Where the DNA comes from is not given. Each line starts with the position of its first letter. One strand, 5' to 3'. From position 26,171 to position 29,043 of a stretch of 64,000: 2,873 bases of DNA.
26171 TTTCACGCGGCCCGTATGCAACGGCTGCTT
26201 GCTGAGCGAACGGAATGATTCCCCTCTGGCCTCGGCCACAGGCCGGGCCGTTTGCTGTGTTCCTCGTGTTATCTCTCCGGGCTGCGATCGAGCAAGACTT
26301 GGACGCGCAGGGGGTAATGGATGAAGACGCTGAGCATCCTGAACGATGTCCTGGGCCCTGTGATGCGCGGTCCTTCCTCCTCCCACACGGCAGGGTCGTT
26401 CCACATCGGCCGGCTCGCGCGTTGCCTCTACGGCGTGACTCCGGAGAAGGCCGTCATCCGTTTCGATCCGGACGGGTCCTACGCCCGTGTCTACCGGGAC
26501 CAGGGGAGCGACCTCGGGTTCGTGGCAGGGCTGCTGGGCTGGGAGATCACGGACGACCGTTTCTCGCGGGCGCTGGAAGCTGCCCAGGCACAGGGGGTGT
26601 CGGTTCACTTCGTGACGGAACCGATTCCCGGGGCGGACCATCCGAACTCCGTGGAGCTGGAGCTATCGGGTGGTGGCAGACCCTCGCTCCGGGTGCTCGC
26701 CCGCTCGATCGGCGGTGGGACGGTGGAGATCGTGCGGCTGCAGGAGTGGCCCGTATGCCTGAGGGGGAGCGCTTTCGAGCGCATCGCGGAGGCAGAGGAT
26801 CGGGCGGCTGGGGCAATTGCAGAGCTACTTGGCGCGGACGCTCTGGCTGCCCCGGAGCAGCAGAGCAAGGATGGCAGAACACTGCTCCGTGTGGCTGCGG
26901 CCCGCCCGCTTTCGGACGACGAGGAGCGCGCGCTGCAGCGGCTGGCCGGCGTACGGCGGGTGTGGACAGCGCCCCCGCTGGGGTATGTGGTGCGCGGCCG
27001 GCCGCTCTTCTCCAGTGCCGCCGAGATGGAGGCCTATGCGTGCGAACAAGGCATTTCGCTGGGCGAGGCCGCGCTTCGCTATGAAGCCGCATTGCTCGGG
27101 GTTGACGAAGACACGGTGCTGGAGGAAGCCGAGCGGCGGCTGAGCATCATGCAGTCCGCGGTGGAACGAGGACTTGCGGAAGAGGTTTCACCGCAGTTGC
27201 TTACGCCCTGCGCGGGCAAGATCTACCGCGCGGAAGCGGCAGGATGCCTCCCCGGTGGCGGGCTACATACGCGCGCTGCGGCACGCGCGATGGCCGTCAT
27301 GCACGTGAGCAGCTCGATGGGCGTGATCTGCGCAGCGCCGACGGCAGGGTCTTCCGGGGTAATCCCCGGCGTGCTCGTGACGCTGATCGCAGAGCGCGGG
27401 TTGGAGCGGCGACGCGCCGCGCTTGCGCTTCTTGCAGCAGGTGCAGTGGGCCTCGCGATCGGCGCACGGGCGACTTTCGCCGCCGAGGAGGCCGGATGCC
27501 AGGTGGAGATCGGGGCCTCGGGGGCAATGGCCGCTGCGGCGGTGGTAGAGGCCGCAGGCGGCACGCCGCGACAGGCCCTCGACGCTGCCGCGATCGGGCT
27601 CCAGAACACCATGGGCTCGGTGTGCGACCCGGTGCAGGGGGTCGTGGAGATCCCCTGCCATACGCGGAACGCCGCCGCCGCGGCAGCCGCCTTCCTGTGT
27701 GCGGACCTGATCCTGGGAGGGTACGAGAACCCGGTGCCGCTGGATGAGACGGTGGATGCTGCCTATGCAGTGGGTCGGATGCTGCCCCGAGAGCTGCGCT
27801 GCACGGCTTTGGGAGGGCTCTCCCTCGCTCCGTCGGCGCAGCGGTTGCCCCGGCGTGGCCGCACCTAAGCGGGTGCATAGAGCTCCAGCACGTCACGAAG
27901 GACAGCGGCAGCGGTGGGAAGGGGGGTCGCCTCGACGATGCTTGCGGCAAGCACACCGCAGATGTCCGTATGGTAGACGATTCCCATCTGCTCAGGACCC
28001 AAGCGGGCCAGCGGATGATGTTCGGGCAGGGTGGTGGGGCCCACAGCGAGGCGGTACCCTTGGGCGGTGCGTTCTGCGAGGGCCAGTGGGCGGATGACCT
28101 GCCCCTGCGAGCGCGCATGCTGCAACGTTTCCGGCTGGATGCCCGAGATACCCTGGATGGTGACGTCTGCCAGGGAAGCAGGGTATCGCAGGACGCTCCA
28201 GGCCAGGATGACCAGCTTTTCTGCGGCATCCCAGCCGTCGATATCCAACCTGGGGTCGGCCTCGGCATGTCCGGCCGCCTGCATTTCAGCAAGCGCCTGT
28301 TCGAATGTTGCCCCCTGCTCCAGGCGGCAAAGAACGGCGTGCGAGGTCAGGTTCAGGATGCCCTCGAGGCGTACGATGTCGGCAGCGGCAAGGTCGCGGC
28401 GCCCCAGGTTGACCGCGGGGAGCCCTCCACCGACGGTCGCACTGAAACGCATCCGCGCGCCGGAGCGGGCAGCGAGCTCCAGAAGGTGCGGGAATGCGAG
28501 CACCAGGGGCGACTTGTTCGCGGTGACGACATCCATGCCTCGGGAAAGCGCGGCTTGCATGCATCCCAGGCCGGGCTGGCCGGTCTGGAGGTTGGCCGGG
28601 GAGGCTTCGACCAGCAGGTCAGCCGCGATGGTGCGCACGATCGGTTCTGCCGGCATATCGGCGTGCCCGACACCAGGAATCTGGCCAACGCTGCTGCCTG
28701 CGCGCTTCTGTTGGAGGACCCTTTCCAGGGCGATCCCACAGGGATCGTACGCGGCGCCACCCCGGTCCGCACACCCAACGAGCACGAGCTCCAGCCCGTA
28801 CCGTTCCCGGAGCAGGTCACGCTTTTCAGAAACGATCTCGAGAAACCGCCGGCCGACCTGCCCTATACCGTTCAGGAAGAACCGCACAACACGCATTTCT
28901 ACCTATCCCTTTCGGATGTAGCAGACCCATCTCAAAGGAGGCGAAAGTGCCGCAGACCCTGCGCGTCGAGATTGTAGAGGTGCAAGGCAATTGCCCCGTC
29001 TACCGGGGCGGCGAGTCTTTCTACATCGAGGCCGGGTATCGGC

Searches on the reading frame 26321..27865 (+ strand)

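Call 87: search_protein_families(library=pfam, proteins=[window:26321-27865:+], max_evalue=0.00001)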
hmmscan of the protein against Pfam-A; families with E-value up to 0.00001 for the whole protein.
window:26321-27865:+ (515 aa): 1 family
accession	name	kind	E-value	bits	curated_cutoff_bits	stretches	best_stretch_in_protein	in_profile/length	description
PF03313.21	SDH_alpha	-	3.4e-60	204.4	26.4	1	243-500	2-259/260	Serine dehydratase alpha chain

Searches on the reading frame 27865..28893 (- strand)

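Call 87: search_protein_families(library=pfam, proteins=[window:27865-28893:-], max_evalue=0.00001)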
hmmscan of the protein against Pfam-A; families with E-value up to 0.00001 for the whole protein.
window:27865-28893:- (342 aa): 2 families
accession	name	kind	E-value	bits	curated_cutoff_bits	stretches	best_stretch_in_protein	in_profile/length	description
PF00742.24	Homoserine_dh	-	2.3e-42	145.2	22.9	1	159-336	1-173/173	Homoserine dehydrogenase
PF03447.22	NAD_binding_3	-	1.8e-06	29.1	24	1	9-150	1-115/116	Homoserine dehydrogenase, NAD binding domain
